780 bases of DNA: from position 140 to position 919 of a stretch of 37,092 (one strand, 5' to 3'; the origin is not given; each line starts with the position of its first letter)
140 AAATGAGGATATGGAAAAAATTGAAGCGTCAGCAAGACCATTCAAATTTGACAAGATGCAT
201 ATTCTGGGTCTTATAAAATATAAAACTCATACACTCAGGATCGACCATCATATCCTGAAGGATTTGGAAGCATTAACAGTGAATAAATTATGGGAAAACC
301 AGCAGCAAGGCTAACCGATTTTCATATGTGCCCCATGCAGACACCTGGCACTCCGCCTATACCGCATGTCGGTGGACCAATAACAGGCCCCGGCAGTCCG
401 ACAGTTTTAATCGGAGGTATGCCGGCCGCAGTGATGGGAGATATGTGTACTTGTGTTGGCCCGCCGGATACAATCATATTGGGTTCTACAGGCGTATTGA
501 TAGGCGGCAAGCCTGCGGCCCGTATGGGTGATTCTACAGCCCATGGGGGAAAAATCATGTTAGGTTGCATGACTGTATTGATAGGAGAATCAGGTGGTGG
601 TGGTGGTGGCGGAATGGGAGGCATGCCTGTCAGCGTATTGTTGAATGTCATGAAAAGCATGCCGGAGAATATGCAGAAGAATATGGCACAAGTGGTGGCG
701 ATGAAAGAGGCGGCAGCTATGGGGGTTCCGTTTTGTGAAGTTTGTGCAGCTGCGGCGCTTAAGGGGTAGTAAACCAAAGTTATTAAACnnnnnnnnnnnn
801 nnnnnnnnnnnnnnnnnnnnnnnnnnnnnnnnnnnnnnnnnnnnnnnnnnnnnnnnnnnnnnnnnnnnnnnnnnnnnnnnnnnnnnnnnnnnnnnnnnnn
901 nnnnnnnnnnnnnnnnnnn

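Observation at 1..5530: Orphan PAAR / EndoU-toxin / DUF4123 island with no visible secretion-system core genes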

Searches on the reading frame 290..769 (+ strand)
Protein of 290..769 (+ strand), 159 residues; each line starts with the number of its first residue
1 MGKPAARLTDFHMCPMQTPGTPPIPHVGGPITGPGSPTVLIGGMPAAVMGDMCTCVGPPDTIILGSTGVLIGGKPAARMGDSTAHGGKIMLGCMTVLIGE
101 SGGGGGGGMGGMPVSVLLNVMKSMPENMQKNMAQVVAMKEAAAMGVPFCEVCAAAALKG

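Call 4: search_protein_families(library=pfam, max_evalue=0.1, proteins=[window:290-766:+])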
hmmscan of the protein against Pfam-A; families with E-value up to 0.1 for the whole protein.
window:290-766:+ (159 aa): 2 families
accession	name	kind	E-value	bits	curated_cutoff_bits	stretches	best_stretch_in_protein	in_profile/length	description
PF05488.18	PAAR_motif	-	1.7e-25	89.4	27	1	25-90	5-69/70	PAAR motif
PF13665.11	Tox-PAAR-like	-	0.0038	17.8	31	1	11-87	26-103/108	Toxin PAAR-like domain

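Call 6: find_encoding_contigs(protein=window:290-769:+, flank=10000, max_places=8)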
Protein window:290-769:+ (159 aa): no gene with exactly this product is on record in the collection.

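Call 11: find_related_loci(query=window:290-766:+, collection=genome_contigs, flank=10000)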
Query window:290-766:+ (159 aa) in genome_contigs; peptide patterns used: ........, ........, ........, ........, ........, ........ (x = any residue, [..] = any of these).
599 stretches matched a pattern (row limit reached: there are more); 554 encode a relative of the query (tblastn E <= 1e-3); the best 80 are kept; 79 distinct loci.
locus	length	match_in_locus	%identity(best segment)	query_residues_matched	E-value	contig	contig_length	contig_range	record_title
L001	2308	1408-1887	79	1-159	4e-68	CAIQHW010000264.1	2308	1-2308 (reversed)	uncultured bacterium isolate Umea1_bin-3847 genome assembly, contig: bin-3847:264/633, whole genome shotgun sequence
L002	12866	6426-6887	72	1-154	9e-64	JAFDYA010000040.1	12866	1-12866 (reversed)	MAG: Bacteroidetes bacterium isolate SZAS-39 CK_MAG-71__40__length-12866, whole genome shotgun sequence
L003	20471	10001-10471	68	1-157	5e-64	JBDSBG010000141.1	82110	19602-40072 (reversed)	MAG: Ferruginibacter sp. isolate cluster1_bin.128 k127_2121970, whole genome shotgun sequence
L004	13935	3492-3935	74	1-148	2e-63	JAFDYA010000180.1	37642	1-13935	MAG: Bacteroidetes bacterium isolate SZAS-39 CK_MAG-71__180__length-37642, whole genome shotgun sequence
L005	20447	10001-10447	69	1-153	3e-63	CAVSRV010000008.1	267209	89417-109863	MAG: uncultured Bacteroidetes bacterium isolate MFD05521.bin.1.216 genome assembly, contig: contig_67392, whole genome s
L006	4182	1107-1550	75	1-148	6e-62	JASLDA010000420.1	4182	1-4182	MAG: Chitinophagaceae bacterium isolate SHSU_advanced.final.47 k67_10846063, whole genome shotgun sequence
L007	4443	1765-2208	69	1-152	2e-61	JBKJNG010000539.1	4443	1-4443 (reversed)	MAG: Phnomibacter sp. isolate ant_bin.364 S1Ck117_1122791_flag_1_multi_8.0000_len_4443, whole genome shotgun sequence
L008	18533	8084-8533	72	1-150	3e-60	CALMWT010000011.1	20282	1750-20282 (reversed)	MAG TPA_asm: uncultured Taibaiella sp. isolate SRR1763383_bin.29_CONCOCT_v1.1_MAG genome assembly, contig: ERZ747224.715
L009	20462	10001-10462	70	1-158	8e-60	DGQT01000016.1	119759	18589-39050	MAG TPA_asm: Chitinophagaceae bacterium UBA4407 UBA4407_contig_82, whole genome shotgun sequence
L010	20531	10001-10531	60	1-155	7e-60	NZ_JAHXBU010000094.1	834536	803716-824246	Cesiribacter sp. SM1 Scaffold1, whole genome shotgun sequence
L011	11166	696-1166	72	1-158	4e-59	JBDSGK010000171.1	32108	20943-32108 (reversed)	MAG: Ferruginibacter sp. isolate cluster1_bin.250 k127_5791958, whole genome shotgun sequence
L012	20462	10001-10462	65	1-158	7e-59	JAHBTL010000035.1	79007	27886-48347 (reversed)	MAG: Chitinophagaceae bacterium isolate ACE_BAC13 BAC13_35, whole genome shotgun sequence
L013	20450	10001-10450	71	1-150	7e-59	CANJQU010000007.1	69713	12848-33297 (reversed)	MAG: Chitinophagaceae bacterium isolate RH-23may17-564 genome assembly, contig: RH-23may17-C2704, whole genome shotgun s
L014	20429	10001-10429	64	1-153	7e-59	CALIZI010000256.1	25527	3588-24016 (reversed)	MAG: uncultured Saprospiraceae bacterium isolate R4_Bin_Bin_85_1 genome assembly, contig: c_000002016479, whole genome s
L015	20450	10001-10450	73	1-150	1e-58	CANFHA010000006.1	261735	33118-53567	MAG: Chitinophagaceae bacterium isolate Jr-11may16-225 genome assembly, contig: Jr-11may16-C25, whole genome shotgun seq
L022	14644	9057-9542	60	1-155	2e-55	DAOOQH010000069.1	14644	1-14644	MAG TPA_asm: Chitinophagaceae bacterium isolate AMR_MDS_2576 NODE_5026_length_14644_cov_6.376037, whole genome shotgun s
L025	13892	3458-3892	66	1-148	9e-55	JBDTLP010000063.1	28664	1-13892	MAG: Ferruginibacter sp. isolate cluster3_bin.103 NODE_5004_length_28664_cov_10.418994, whole genome shotgun sequence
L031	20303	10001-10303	86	1-101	2e-52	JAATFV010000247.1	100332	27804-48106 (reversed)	MAG: Chitinophagales bacterium isolate bin_264 k141_5138673, whole genome shotgun sequence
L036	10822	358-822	61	1-153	5e-51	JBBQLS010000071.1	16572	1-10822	MAG: Chitinophagales bacterium isolate Co_metawrap_482 Cmw_482_k141_16165824_length_16572_cov_49.9881, whole genome shot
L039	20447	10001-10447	61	1-152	2e-50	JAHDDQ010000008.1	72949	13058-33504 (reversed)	MAG: Tenacibaculum sp. isolate MAG-161 ND_279, whole genome shotgun sequence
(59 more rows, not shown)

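Call 19: search_protein_families(library=pfam, max_evalue=0.01, proteins=[L015:2091-2534:+, L015:2580-3959:+, L015:4011-4412:+, L015:4490-6313:+, L015:6335-6769:+, L015:6773-8662:+, L015:9036-9521:+, L015:10508-10846:+, L015:10839-13142:+, L015:15878-17263:+])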
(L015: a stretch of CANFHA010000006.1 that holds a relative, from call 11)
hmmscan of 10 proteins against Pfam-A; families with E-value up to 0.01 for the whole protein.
L015:2091-2534:+ (148 aa): 1 family
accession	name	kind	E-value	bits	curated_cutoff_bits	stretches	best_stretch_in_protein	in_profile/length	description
PF05591.17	T6SS_VipA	-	0.002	18.4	24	1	49-126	59-143/155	Type VI secretion system, VipA, VC_A0107 or Hcp2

L015:2580-3959:+ (460 aa): 2 families
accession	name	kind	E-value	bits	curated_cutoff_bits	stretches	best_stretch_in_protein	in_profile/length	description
PF17541.7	TssC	-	2.8e-218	725.5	25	1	29-456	2-427/430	Type VI secretion system, TssC, VipB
PF17482.7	Phage_sheath_1C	-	0.0011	19.4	26.9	1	353-440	10-99/104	Phage tail sheath C-terminal domain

L015:4011-4412:+ (134 aa): 1 family
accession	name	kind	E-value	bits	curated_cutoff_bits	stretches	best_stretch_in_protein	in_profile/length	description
PF17642.6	TssD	-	3e-40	137.5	25.8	1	1-129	1-128/128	Hemolysin coregulated protein Hcp (TssD)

L015:4490-6313:+ (608 aa): 4 families
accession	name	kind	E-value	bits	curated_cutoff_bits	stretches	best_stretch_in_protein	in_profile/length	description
PF04717.18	Phage_base_V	-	6.4e-18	65.3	23.8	1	367-446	2-75/75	Type VI secretion system/phage-baseplate injector OB domain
PF05954.17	Phage_GPD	-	8.2e-14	51.9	30.1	1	54-178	23-144/305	Phage tail baseplate hub (GPD)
PF10106.14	DUF2345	-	1.6e-05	25.2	30.7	1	498-579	72-149/151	Uncharacterized protein conserved in bacteria (DUF2345)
PF10988.14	DUF2807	-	0.0059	16.8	24.2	0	479-590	17-125/181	Putative auto-transporter adhesin, head GIN domain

L015:6335-6769:+ (145 aa): 1 family
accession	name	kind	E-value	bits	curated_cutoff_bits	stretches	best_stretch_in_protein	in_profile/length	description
PF04965.19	GPW_gp25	-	1.2e-05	25.4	27.2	1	25-126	2-93/96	Baseplate wedge protein gp25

L015:6773-8662:+ (630 aa): 1 family
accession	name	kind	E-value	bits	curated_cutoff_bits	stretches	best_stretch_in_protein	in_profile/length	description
PF05947.17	T6SS_TssF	-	1.3e-10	40.9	25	1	17-115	25-120/608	Type VI secretion system, TssF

L015:9036-9521:+ (162 aa): 0 families

L015:10508-10846:+ (113 aa): 0 families

L015:10839-13142:+ (768 aa): 0 families

L015:15878-17263:+ (462 aa): 1 family
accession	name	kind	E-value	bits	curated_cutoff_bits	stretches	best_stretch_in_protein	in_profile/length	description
PF14296.11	O-ag_pol_Wzy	-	0.00041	19.6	26.6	1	368-407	384-422/468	O-antigen polysaccharide polymerase Wzy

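Call 32: search_protein_families(library=ncbifam, max_evalue=0.1, proteins=[window:290-766:+])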
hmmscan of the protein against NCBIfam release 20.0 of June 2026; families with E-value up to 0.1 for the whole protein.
window:290-766:+ (159 aa): 3 families
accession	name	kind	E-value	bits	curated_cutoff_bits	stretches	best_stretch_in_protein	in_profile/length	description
NF033420.0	T6SS_PAAR_dom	equivalog_domain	1.5e-10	41.1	124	2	61-99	57-94/94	type VI secretion system PAAR protein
NF041261.1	RHS_core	equivalog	0.021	12.6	2000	1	72-104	2-34/1261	RHS element core protein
NF003609.0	PRK05257.2-5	equivalog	0.045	12.3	586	1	94-149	244-300/488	malate:quinone oxidoreductase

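Call 52: list_cluster_members(proteins=[P0001, P0010, window:290-766:+, window:2810-3487:+, window:3533-5527:+, window:2017-2445:+, window:2478-2723:+])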
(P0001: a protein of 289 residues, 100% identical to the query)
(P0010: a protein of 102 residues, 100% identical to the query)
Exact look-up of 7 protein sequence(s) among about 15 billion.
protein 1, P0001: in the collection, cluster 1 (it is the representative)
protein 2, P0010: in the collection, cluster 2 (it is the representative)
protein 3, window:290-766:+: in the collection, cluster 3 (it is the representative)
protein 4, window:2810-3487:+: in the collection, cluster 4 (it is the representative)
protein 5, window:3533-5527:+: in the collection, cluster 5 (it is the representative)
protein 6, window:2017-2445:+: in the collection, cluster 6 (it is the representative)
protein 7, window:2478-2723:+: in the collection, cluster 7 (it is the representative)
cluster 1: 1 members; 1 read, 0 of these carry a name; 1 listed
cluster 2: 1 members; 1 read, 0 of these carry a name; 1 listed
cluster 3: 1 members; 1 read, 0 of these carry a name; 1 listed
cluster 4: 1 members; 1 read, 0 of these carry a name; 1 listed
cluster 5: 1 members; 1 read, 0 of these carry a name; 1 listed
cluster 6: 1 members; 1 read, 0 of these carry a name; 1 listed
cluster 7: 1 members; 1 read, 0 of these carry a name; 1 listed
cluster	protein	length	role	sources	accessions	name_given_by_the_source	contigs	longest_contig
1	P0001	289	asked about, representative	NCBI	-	-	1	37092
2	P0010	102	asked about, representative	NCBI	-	-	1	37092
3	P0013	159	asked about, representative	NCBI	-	-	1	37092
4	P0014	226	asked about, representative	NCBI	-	-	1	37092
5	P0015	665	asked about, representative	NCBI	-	-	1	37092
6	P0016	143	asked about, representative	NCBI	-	-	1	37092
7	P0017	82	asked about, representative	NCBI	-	-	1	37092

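Call 59: predict_structure(protein=window:290-766:+)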
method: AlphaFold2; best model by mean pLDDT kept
length: 159 residues; sequences in the alignment: 1
mean_pLDDT: 32.4   pTM: 0.19
mean pLDDT of the five models: 32.4, 31.1, 29.3, 28.8, 27.4
residues with pLDDT >= 90: 0; 70-90: 0; 50-70: 5; < 50: 154
segments of 3 or more residues with pLDDT < 50: 1-119, 127-159
pLDDT, mean of each block of 10 residues (from residue 1): 24 27 28 28 31 34 36 35 33 29 27 41 48 37 31 31
secondary structure, 60 per line:
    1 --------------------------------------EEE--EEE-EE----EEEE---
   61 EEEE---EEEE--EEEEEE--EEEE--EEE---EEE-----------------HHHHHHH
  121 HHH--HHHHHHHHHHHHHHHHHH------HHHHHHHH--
elements in order: E39-41 E44-46 E54-57 E61-64 E68-71 E74-79 E82-85 E88-90 E94-96 H114-123 H126-143 H150-157

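Call 72: search_protein_families(library=pfam, max_evalue=0.001, proteins=[L005:14002-14703:+, L022:12942-13718:+, L025:7739-8605:+, L036:4460-5365:+, L039:13571-14470:+, L010:12911-13363:+, L003:14256-15002:+, L003:10971-12344:+, L005:11113-12771:+, L039:10810-12255:+])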
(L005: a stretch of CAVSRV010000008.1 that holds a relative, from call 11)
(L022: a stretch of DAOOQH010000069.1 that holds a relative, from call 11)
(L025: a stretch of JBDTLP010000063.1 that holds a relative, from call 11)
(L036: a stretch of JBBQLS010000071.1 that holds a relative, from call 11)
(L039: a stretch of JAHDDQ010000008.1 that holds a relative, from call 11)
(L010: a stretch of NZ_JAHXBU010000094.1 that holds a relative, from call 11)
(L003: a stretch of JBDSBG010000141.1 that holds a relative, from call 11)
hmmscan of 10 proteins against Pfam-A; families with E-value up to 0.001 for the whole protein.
L005:14002-14703:+ (234 aa): 0 families

L022:12942-13718:+ (259 aa): 0 families

L025:7739-8605:+ (289 aa): 0 families

L036:4460-5365:+ (302 aa): 2 families
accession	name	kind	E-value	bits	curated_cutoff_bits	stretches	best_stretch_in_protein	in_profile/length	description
PF09994.14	T6SS_Tle1-like_cat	-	0.0001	22.2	27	0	46-172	73-206/287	T6SS, Phospholipase effector Tle1-like, catalytic domain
PF07859.19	Abhydrolase_3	-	0.0005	20.3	25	1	51-128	50-120/210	alpha/beta hydrolase fold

L039:13571-14470:+ (300 aa): 0 families

L010:12911-13363:+ (151 aa): 1 family
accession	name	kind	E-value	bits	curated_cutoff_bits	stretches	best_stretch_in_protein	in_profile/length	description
PF03497.21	Anthrax_toxA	-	9.6e-06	26.2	25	1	7-70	13-76/173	Anthrax toxin LF subunit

L003:14256-15002:+ (249 aa): 1 family
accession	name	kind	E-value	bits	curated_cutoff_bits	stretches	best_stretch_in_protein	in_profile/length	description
PF00959.24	Phage_lysozyme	-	6.5e-25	88.3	22.3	1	125-236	13-125/125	Phage lysozyme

L003:10971-12344:+ (458 aa): 1 family
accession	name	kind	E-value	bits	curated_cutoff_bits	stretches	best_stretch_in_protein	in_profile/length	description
PF09994.14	T6SS_Tle1-like_cat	-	2.9e-20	73.2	27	2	199-298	167-284/287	T6SS, Phospholipase effector Tle1-like, catalytic domain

L005:11113-12771:+ (553 aa): 1 family
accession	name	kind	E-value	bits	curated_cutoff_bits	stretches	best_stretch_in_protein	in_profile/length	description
PF01476.26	LysM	-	3.5e-08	33.7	20.9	1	13-49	1-35/43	LysM domain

L039:10810-12255:+ (482 aa): 0 families

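Call 82: search_protein_families(library=ncbifam, max_evalue=10, proteins=[L036:858-1244:+, L003:10538-10903:+, L015:14864-15724:+, L003:13388-13933:+])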
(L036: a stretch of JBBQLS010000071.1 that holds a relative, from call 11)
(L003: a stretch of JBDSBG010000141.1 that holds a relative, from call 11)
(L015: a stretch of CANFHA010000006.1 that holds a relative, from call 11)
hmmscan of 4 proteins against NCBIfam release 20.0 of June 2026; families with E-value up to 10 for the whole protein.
L036:858-1244:+ (129 aa): 0 families

L003:10538-10903:+ (122 aa): 0 families

L015:14864-15724:+ (287 aa): 3 families
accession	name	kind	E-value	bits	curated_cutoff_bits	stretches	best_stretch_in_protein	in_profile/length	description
NF053803.1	Tla1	equivalog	4e-10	39.7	200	1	7-143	18-161/245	toxin Tle1 chaperone Tla1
NF038253.1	GBS_IgA_bnd_BAC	equivalog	0.013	13.4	1700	1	195-274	827-906/1127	IgA Fc-binding protein BAC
NF033201.1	Vip_LPXTG_Lm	exception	2.1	7.5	600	1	144-227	247-326/414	cell invasion LPXTG protein Vip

L003:13388-13933:+ (182 aa): 1 family
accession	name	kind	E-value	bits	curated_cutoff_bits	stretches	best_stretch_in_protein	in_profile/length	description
NF053803.1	Tla1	equivalog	5.3e-06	26.2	200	1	34-137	37-149/245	toxin Tle1 chaperone Tla1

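Call 85: search_protein_families(library=pfam, max_evalue=0.001, proteins=[L005:1671-2717:+, L005:2746-5232:+, L005:18265-19137:+, L005:19150-20322:+, L031:16559-17500:+, L031:17541-18413:+, L031:18427-19596:+, L031:19620-20135:+, L005:894-1514:-, L005:8141-9958:+])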
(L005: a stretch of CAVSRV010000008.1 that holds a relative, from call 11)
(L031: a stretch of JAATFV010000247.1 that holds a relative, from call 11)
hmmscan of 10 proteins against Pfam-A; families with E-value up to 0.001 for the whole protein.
L005:1671-2717:+ (349 aa): 2 families
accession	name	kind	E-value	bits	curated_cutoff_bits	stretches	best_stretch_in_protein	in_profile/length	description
PF18911.6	PKD_4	-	9.5e-19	67.7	27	2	47-106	10-72/85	PKD domain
PF00801.26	PKD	-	8e-16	58.2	23.5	1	51-110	11-73/80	PKD domain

L005:2746-5232:+ (829 aa): 25 families
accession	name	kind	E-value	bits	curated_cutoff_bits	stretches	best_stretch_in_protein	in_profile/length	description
PF07724.20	AAA_2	-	4.1e-59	199.8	27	1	568-731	1-166/166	AAA domain (Cdc48 subfamily)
PF00004.35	AAA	-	1.2e-22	81.2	21.2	2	215-345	1-125/131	ATPase family associated with various cellular activities (AAA)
PF17871.7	AAA_lid_9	-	1.1e-21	77.1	22.8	1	355-440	4-89/104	AAA lid domain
PF10431.15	ClpB_D2-small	-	2.7e-21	75.8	21.9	1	738-816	2-80/81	C-terminal, D2-small domain, of ClpB protein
PF07728.20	AAA_5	-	6.3e-18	65.6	22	2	573-694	2-125/139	AAA domain (dynein-related subfamily)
PF13191.12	AAA_16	-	2.6e-12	48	32.6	1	194-239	3-51/167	AAA ATPase domain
PF00158.32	Sigma54_activat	-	6.1e-09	36.2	20.2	0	574-686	26-137/168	Sigma-54 interaction domain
PF05621.17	TniB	-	1.1e-07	31.9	22.4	1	209-349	32-185/189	Bacterial TniB protein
PF13401.12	AAA_22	-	1.4e-07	32.3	27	0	211-295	4-96/130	AAA domain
PF13555.12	AAA_29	-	7.1e-07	29.3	27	1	211-247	22-55/61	P-loop containing region of AAA domain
PF13173.12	AAA_14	-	1.4e-06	28.8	27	0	213-295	3-74/129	AAA domain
PF20030.5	bpMoxR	-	5.1e-06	26.1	27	0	192-237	13-56/205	MoxR domain in the MoxR-vWA-beta-propeller ternary systems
PF12775.13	AAA_7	-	1.4e-05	25.2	25.8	0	202-293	24-110/181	P-loop containing dynein motor region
PF20720.3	nSTAND3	-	1.5e-05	25.2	27.2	0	214-241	19-46/155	Novel STAND NTPase 3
PF13479.12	AAA_24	-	5.5e-05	23.5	27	0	212-257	2-34/195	AAA domain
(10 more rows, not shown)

L005:18265-19137:+ (291 aa): 1 family
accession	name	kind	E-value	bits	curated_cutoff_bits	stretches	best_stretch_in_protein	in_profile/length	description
PF17555.7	TssN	-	6.6e-72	242.7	30.3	1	24-288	12-273/274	Type VI secretion system, TssN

L005:19150-20322:+ (391 aa): 1 family
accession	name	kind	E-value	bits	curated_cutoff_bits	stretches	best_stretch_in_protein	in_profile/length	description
PF05936.17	T6SS_VasE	-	0.00042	19.7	23.4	1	172-213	150-192/429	Bacterial Type VI secretion, VC_A0110, EvfL, ImpJ, VasE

L031:16559-17500:+ (314 aa): 1 family
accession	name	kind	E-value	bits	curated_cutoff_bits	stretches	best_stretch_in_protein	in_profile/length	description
PF06996.16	T6SS_TssG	-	8.2e-13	48.7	24.6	1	190-314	177-304/304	Type VI secretion, TssG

L031:17541-18413:+ (291 aa): 1 family
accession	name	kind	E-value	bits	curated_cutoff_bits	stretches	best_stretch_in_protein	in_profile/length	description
PF17555.7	TssN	-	2.9e-71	240.5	30.3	1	18-288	9-273/274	Type VI secretion system, TssN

L031:18427-19596:+ (390 aa): 0 families

L031:19620-20135:+ (172 aa): 1 family
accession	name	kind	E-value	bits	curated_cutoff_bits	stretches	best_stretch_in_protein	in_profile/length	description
PF17561.7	TssO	-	3.6e-18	66.6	29.2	1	5-152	1-146/148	Type VI secretion system, TssO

L005:894-1514:- (207 aa): 1 family
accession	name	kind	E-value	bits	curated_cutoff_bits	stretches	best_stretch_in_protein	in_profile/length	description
PF00877.26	NLPC_P60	-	6.9e-29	100.4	23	1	87-195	2-105/105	NlpC/P60 family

L005:8141-9958:+ (606 aa): 2 families
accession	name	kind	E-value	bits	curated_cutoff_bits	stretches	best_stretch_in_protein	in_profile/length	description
PF04717.18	Phage_base_V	-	1.6e-24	86.5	23.8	1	366-439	2-75/75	Type VI secretion system/phage-baseplate injector OB domain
PF05954.17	Phage_GPD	-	1.3e-18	67.6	30.1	1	54-332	23-301/305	Phage tail baseplate hub (GPD)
